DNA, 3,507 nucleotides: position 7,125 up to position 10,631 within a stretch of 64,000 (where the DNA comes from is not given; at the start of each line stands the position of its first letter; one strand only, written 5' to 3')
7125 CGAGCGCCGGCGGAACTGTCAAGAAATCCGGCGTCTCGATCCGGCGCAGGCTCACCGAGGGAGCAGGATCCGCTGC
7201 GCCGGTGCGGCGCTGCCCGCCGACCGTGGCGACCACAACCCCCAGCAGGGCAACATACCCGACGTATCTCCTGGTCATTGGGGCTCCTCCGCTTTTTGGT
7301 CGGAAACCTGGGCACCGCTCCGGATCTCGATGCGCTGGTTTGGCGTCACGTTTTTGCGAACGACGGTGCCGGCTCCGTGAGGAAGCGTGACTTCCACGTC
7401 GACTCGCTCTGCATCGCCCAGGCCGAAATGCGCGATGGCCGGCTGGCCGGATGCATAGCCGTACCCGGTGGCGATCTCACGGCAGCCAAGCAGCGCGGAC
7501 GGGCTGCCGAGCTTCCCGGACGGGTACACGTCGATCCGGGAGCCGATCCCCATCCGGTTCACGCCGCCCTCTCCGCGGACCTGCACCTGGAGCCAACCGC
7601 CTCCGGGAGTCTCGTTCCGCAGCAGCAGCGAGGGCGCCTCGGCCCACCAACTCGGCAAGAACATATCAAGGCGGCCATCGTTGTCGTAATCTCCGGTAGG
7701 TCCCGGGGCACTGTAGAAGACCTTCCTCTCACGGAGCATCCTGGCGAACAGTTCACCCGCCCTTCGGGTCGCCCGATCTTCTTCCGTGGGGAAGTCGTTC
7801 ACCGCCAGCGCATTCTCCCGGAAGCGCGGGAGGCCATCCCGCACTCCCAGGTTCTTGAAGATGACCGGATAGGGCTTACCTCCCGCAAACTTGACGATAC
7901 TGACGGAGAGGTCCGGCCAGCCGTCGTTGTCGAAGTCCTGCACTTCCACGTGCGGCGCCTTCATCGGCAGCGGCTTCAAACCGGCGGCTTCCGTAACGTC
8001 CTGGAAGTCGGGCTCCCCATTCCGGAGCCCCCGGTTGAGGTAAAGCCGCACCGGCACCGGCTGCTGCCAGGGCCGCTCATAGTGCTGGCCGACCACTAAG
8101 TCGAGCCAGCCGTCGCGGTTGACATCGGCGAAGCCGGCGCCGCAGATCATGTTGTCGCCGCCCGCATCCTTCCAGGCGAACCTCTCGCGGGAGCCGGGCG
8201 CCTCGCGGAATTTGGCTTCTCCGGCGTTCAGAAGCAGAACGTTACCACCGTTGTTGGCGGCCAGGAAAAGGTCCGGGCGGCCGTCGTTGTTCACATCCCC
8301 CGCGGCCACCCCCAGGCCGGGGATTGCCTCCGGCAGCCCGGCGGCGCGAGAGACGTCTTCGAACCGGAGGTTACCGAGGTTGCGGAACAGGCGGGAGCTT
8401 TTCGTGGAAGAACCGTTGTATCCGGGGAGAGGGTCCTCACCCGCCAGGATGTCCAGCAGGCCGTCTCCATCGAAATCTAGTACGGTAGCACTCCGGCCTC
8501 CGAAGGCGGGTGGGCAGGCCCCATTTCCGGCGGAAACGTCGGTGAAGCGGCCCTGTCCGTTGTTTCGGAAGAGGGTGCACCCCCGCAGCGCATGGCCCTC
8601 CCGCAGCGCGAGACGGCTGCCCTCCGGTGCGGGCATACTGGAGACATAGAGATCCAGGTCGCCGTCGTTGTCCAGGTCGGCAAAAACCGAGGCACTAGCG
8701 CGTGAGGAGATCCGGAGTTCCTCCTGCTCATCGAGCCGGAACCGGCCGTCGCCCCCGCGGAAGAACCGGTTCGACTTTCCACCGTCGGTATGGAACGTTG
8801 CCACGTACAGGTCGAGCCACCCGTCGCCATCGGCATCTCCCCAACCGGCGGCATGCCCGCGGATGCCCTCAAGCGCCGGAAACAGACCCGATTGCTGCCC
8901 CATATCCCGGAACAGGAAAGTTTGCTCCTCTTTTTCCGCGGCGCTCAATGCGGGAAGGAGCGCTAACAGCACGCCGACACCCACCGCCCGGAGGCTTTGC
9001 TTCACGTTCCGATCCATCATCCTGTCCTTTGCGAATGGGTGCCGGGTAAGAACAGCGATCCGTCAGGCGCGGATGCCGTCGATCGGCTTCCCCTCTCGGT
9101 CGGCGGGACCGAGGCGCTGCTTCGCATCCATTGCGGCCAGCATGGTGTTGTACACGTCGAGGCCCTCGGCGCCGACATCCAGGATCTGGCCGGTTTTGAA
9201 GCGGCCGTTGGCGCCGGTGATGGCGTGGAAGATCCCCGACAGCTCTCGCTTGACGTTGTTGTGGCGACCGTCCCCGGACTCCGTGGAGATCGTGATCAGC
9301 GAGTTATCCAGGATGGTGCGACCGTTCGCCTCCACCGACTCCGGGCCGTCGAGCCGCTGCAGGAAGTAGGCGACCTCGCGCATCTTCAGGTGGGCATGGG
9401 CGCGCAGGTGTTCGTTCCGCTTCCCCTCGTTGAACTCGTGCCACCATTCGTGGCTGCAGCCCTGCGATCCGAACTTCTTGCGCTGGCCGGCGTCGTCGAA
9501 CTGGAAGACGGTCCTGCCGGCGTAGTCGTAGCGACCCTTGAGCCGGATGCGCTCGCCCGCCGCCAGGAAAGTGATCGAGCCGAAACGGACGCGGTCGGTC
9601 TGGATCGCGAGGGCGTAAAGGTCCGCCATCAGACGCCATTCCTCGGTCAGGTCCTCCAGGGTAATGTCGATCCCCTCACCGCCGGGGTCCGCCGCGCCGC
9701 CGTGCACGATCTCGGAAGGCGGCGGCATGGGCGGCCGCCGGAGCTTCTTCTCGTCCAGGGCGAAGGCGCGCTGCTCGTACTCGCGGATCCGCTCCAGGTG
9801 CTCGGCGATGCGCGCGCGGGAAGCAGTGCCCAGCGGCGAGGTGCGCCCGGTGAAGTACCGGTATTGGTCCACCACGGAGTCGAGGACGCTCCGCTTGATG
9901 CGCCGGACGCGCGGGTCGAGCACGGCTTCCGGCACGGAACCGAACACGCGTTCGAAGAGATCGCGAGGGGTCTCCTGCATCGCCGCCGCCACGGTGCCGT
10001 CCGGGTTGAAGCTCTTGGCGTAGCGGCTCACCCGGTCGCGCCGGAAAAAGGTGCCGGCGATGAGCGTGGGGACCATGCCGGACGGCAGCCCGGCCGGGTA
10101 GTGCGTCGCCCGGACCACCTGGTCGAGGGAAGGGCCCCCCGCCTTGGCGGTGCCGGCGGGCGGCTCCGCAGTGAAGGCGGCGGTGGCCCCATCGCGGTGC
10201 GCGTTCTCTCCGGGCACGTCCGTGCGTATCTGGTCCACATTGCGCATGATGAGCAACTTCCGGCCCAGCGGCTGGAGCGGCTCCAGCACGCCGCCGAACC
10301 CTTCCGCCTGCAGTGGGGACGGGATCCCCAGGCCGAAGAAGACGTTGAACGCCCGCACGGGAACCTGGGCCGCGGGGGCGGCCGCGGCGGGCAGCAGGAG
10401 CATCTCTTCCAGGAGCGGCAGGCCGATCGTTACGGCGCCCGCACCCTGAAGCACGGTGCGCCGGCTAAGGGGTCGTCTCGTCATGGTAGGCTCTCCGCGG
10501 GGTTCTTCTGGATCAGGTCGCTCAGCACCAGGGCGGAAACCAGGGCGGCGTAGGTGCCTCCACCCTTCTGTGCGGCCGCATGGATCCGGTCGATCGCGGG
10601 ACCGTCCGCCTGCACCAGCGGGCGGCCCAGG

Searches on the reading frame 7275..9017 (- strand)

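Call 35: search_protein_families(library=pfam, proteins=[window:7275-9017:-], max_evalue=0.00001)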
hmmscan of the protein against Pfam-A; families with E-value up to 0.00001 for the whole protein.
window:7275-9017:- (580 aa): 3 families
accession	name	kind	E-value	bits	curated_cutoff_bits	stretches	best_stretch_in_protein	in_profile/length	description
PF13517.12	FG-GAP_3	-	9.3e-45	151.5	26.9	5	61-125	1-61/61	FG-GAP-like repeat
PF01839.29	FG-GAP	-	3e-21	75.3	22.1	0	234-260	2-34/37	FG-GAP repeat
PF07593.17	UnbV_ASPIC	-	1.5e-09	38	23.4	1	490-563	1-67/68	ASPIC and UnbV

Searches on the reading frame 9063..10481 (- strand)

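Call 35: search_protein_families(library=pfam, proteins=[window:9063-10481:-], max_evalue=0.00001)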
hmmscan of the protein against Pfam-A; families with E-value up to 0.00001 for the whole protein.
window:9063-10481:- (472 aa): 1 family
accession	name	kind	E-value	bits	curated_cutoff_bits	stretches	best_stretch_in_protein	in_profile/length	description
PF07586.16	HXXSHH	-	1.4e-35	123.9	30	1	62-371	28-307/307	Protein of unknown function (DUF1552)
